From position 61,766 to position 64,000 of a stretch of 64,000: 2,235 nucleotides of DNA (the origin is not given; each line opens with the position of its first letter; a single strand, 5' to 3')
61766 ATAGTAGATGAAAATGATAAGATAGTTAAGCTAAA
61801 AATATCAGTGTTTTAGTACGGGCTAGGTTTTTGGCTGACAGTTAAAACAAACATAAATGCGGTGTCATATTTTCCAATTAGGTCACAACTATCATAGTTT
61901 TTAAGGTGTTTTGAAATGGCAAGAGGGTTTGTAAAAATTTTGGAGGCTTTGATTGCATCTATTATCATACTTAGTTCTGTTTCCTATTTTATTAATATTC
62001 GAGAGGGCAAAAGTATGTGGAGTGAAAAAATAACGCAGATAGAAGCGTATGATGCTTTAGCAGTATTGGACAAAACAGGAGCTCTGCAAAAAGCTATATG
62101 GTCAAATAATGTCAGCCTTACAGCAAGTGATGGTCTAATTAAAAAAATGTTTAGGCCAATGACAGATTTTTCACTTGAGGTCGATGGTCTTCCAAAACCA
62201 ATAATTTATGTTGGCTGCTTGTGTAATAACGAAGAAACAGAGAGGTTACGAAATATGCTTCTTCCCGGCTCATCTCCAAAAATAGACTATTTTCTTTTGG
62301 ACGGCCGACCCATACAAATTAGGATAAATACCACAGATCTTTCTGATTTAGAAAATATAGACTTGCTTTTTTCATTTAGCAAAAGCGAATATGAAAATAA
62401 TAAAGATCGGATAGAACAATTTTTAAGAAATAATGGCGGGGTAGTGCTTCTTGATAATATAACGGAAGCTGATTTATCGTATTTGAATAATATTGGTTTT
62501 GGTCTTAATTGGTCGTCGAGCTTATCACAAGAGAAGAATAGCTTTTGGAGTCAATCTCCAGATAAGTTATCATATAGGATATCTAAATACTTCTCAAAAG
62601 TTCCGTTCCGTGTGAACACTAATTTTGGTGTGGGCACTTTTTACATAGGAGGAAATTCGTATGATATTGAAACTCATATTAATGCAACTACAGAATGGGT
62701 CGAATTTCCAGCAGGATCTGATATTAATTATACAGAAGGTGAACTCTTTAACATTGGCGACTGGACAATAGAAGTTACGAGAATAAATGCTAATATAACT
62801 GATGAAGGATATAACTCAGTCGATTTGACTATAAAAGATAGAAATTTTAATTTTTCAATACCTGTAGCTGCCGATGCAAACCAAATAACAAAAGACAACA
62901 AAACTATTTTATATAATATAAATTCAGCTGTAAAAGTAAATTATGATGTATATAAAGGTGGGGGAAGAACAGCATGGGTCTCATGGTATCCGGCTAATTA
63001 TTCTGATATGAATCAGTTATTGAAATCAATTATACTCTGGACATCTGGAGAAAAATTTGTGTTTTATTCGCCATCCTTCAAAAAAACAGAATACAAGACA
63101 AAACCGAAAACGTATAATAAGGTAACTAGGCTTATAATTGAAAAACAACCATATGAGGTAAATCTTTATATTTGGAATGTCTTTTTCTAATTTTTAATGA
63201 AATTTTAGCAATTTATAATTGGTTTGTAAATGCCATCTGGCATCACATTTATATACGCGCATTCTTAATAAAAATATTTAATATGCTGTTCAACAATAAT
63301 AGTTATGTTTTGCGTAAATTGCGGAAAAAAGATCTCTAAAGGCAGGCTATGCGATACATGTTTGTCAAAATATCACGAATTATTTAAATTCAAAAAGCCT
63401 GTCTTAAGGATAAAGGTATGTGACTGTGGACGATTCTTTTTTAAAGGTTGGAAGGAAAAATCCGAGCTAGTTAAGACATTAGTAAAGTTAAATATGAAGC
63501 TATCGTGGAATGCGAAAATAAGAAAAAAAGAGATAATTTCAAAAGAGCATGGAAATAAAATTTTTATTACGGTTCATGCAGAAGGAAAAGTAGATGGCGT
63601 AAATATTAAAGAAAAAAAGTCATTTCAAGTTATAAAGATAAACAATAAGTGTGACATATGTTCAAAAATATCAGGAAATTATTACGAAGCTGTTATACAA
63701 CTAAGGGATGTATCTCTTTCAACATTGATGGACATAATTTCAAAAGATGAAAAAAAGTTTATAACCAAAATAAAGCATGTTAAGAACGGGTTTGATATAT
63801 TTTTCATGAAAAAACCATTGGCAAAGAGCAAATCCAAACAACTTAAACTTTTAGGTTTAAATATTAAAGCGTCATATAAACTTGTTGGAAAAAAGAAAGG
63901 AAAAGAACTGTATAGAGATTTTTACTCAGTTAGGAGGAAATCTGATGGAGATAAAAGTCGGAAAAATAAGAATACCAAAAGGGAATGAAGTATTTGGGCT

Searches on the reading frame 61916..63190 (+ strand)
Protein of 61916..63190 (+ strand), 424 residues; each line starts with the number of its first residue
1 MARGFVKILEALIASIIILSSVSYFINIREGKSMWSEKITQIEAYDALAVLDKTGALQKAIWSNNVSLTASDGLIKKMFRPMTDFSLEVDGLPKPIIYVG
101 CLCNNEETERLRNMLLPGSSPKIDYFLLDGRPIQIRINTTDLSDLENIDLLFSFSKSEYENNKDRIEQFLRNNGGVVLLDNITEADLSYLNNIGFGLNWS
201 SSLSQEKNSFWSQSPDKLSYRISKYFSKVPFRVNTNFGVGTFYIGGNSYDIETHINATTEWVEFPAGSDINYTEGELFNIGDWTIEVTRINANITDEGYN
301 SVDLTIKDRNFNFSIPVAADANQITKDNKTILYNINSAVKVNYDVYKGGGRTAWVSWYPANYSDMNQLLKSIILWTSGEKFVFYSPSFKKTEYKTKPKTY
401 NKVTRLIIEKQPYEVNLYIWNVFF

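Call 14: search_protein_families(library=pfam, proteins=[window:61916-63190:+], max_evalue=0.00001)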
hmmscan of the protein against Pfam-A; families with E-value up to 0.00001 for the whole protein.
window:61916-63190:+ (424 aa): 0 families

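Call 26: search_protein_families(library=pfam, proteins=[window:61916-63190:+], max_evalue=0.01)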
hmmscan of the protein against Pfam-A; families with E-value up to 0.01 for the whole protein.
window:61916-63190:+ (424 aa): 0 families

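Call 53: find_encoding_contigs(protein=window:61916-63190:+, flank=10000, max_places=3)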
Protein window:61916-63190:+ (424 aa): 1 contig read that carries it; 1 place shown.
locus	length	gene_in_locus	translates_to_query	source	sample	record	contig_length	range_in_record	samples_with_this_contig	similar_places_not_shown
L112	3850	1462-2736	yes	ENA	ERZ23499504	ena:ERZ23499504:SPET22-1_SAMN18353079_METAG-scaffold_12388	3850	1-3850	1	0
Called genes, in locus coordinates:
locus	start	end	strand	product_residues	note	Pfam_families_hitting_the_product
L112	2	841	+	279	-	?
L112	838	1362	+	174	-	-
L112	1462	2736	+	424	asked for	-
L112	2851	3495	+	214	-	PF04981:NMD3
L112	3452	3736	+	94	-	PF01176:eIF-1a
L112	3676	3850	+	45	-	?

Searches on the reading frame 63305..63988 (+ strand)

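Call 26: search_protein_families(library=pfam, proteins=[window:63305-63988:+], max_evalue=0.01)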
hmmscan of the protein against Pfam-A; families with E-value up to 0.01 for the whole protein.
window:63305-63988:+ (227 aa): 1 family
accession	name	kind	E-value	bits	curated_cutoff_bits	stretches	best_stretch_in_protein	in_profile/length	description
PF04981.18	NMD3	-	4e-36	125.2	24.9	1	3-210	1-242/243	NMD3 family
